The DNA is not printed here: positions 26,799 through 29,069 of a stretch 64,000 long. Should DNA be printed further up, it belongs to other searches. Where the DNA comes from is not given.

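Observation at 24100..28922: C-terminal ~620 aa of the giant protein is re-encoded as a stand-alone paralog 1 kb downstream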

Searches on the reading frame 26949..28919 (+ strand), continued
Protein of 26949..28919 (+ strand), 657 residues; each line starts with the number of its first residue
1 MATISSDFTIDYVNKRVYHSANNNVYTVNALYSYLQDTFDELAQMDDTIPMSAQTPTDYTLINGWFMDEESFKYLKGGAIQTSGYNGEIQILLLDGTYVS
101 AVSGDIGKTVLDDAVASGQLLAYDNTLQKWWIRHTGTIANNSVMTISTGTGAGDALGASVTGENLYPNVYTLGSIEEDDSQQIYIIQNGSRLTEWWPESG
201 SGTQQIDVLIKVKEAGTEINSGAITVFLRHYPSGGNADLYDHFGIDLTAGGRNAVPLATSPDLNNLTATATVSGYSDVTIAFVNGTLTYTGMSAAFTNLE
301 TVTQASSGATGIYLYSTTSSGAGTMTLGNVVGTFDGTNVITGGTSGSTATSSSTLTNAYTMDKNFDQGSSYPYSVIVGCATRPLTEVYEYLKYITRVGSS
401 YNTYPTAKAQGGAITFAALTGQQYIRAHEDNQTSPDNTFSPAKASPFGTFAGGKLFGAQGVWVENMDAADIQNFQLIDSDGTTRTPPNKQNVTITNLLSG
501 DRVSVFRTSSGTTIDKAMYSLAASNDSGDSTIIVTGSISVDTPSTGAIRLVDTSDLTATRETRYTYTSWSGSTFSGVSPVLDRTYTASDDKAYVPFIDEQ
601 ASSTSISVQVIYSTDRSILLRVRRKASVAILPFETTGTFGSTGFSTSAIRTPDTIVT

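Call 41: fold_search(model_id=the predicted structure, library=viral)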
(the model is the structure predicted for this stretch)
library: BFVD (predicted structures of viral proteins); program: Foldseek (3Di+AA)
matches with E <= 10: 478; with E <= 0.001: 26
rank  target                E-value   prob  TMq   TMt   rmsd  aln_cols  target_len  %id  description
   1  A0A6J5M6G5            3.0e-08  0.99  0.11  0.06  27.8       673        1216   13  Uncharacterized protein [uncultured Caudovirales phage]
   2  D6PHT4                1.3e-05  0.69  0.10  0.06  34.7       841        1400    9  (no name in the UniProt tables at hand)
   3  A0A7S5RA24            3.3e-05  0.99  0.10  0.13  24.6       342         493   15  (no name in the UniProt tables at hand)
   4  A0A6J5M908            3.5e-05  0.84  0.12  0.07  25.7       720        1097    9  Uncharacterized protein [uncultured Caudovirales phage]
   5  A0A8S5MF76            3.7e-05  0.33  0.09  0.07  48.2       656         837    9  Tail protein [Siphoviridae sp. ctYh54]
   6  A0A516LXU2            4.5e-05  1.00  0.10  0.10  16.9       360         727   12  (no name in the UniProt tables at hand)
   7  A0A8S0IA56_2          5.0e-05  0.60  0.11  0.09  30.9       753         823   11  (no name in the UniProt tables at hand)
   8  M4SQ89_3              6.5e-05  1.00  0.11  0.06  17.3       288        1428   14  (no name in the UniProt tables at hand)
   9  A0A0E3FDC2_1          6.8e-05  0.69  0.12  0.11  36.4       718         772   11  YHYH domain-containing protein [Synechococcus phage ACG-2014g]
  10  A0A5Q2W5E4            8.0e-05  0.69  0.11  0.12  32.1       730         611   10  (no name in the UniProt tables at hand)
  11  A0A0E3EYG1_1          1.0e-04  0.21  0.08  0.05  30.6       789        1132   11  Structural protein [Synechococcus phage ACG-2014d]
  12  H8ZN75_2              1.6e-04  0.38  0.10  0.06  32.8       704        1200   11  Gp14 neck protein [Synechococcus phage metaG-MbCM1]
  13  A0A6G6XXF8            1.8e-04  0.91  0.10  0.12  25.3       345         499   15  (no name in the UniProt tables at hand)
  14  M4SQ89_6              2.4e-04  0.75  0.13  0.07  27.0       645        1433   11  (no name in the UniProt tables at hand)
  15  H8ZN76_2              2.6e-04  0.60  0.12  0.08  26.8       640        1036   10  Uncharacterized protein [Synechococcus phage metaG-MbCM1]
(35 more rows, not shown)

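Call 43: find_related_loci(query=A1, collection=viral_contigs, flank=10000)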
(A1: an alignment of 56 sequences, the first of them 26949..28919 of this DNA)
Query A1 (657 aa) in viral_contigs; peptide patterns used: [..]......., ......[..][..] (x = any residue, [..] = any of these).
327 stretches matched a pattern; 254 encode a relative of the query (tblastn E <= 1e-3); the best 80 are kept; 79 distinct loci.
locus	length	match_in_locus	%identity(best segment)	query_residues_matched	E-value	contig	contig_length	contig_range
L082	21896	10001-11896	47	1-657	1e-165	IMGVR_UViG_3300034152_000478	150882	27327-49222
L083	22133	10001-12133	40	4-657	4e-131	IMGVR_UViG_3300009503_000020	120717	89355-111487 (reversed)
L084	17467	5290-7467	37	4-657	6e-113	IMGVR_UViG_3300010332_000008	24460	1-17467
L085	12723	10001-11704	39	4-657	7e-110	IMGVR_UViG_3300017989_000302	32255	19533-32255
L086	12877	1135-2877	37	4-657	6e-108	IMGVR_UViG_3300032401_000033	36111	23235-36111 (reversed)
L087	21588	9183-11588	47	4-656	6e-96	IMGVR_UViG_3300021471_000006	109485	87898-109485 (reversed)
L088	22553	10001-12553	52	4-657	1e-94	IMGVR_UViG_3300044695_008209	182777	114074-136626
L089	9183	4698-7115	60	4-657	4e-93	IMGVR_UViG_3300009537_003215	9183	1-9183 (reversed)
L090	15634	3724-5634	37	4-575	8e-92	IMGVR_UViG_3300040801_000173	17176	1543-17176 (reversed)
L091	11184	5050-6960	37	4-575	1e-91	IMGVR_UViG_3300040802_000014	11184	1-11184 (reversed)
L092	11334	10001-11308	38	4-521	6e-91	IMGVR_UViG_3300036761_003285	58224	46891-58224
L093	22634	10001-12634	60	4-657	5e-91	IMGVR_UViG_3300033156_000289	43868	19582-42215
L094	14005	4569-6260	36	4-657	4e-90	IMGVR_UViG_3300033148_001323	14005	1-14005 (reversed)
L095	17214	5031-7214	50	1-657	8e-89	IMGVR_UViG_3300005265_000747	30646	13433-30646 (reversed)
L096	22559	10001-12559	48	4-657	1e-87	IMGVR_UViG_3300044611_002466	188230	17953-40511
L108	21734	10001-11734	49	1-657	3e-77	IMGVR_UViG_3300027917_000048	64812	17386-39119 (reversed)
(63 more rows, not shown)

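Call 50: search_protein_representatives(alignment_id=A1)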
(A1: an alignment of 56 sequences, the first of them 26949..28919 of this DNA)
Query: 56 sequences, 661 profile positions. Proteins with E-value up to 0.001 (for the whole library): 1593; up to 1e-10: 900; up to 1e-30: 478. The best 150 are listed.
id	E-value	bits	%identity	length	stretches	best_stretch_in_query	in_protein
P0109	0.0e+00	1048.3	-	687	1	2-661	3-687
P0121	1.6e-286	968.6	-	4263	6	2-286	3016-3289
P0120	1.5e-263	892.6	-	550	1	138-660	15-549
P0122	1.5e-240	816.7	-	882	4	268-660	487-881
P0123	2.6e-226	769.6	-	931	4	273-661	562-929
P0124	1.0e-224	764.4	-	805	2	271-661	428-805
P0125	5.3e-214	728.9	-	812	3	249-660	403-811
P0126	2.6e-212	723.4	-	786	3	277-660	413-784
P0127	9.1e-210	714.9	-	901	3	268-661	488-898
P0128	2.2e-209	713.7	-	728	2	273-661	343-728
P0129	2.5e-209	713.5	-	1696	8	2-286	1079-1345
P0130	3.3e-209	713.1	-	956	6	2-358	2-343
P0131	5.0e-209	712.5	-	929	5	2-353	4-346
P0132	1.7e-207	707.4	-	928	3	1-353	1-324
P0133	3.8e-207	706.3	-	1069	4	269-660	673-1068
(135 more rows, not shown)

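Call 52: search_protein_families(library=ncbifam, proteins=[window:26949-28919:+], max_evalue=0.01)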
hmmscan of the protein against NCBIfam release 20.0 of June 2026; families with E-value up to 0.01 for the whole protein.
window:26949-28919:+ (657 aa): 0 families

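Call 71: search_dna_similar(query=L108:11762-12442:+, collection=phages, mode=protein, max_evalue=0.1, max_rows=20)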
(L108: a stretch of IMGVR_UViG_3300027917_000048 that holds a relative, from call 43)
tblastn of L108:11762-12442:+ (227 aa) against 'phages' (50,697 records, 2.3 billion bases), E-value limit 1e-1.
No match.

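Call 72: search_dna_similar(query=L057:9995-11371:+, collection=phages, mode=protein, max_evalue=0.1, max_rows=20)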
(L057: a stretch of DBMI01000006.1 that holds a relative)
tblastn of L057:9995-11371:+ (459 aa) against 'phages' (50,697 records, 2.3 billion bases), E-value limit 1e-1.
Records with a match: 3; places in all: 3; records where one place covers at least 80% of the query: 0.
Best place of each record, by identity: <60% 3.
By first word of the organism name: Synechococcus 3.
By host as written in the record: Synechococcus sp. WH 8109 2; Synechococcus sp. CC9605 1.
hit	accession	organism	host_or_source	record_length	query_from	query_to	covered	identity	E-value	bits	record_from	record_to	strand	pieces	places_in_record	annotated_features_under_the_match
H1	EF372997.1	Synechococcus phage Syn5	Synechococcus sp. WH 8109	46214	26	229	44%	30.0%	7e-13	77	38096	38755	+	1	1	53: structural protein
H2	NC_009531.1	Synechococcus phage Syn5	Synechococcus sp. WH 8109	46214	26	229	44%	30.0%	7e-13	77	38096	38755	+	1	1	53: structural protein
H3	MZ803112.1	Synechococcus T7-like virus S-TIP28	Synechococcus sp. CC9605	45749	26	229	44%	28.3%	5e-12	74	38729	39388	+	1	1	structural protein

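Call 73: get_annotated_region(hit=H2, flank=7000)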
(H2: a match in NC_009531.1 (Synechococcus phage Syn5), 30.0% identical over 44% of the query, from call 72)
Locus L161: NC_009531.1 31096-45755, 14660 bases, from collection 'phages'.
description: Cyanophage Syn5, complete genome.
organism: Synechococcus phage Syn5 (NCBI taxid 2914003)
taxonomy: Viruses; Duplodnaviria; Heunggongvirae; Uroviricota; Caudoviricetes; Autographiviridae; Voetvirus; Voetvirus syn5
host: Synechococcus sp. WH 8109; source: Sargasso Sea; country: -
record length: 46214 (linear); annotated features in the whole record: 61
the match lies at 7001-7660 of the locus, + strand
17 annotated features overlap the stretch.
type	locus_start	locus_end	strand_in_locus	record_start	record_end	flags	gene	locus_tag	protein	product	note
CDS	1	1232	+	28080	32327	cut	45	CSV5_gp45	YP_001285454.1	internal virion protein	-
CDS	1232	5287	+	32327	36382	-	46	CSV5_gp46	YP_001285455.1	tail fiber protein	-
CDS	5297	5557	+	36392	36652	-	47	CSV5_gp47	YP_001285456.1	gp47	-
CDS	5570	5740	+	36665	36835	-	48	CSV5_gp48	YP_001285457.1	gp48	-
CDS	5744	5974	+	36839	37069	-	49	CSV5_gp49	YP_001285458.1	terminase small subunit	-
CDS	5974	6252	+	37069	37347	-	50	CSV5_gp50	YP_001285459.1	gp50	-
CDS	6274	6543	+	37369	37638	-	51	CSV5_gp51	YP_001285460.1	HNH endonuclease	-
CDS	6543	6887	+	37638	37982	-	52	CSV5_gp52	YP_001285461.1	gp52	-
CDS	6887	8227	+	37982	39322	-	53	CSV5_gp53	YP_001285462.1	structural protein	-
CDS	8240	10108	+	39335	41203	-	54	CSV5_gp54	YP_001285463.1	structural protein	-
CDS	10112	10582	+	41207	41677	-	55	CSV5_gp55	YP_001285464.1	gp55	-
CDS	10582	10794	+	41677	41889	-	56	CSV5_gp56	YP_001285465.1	gp56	-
CDS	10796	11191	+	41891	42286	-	57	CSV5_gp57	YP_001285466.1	gp57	-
CDS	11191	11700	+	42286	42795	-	58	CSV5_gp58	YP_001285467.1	structural protein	-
CDS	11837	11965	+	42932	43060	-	59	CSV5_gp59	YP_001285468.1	gp59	-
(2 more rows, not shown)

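Call 91: search_protein_families(library=pfam, proteins=[L161:6887-8224:+, L161:8240-10105:+, L161:10112-10579:+], max_evalue=0.01)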
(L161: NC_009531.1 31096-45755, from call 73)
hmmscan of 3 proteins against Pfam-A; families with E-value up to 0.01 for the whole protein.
L161:6887-8224:+ (446 aa): 0 families

L161:8240-10105:+ (622 aa): 0 families

L161:10112-10579:+ (156 aa): 0 families
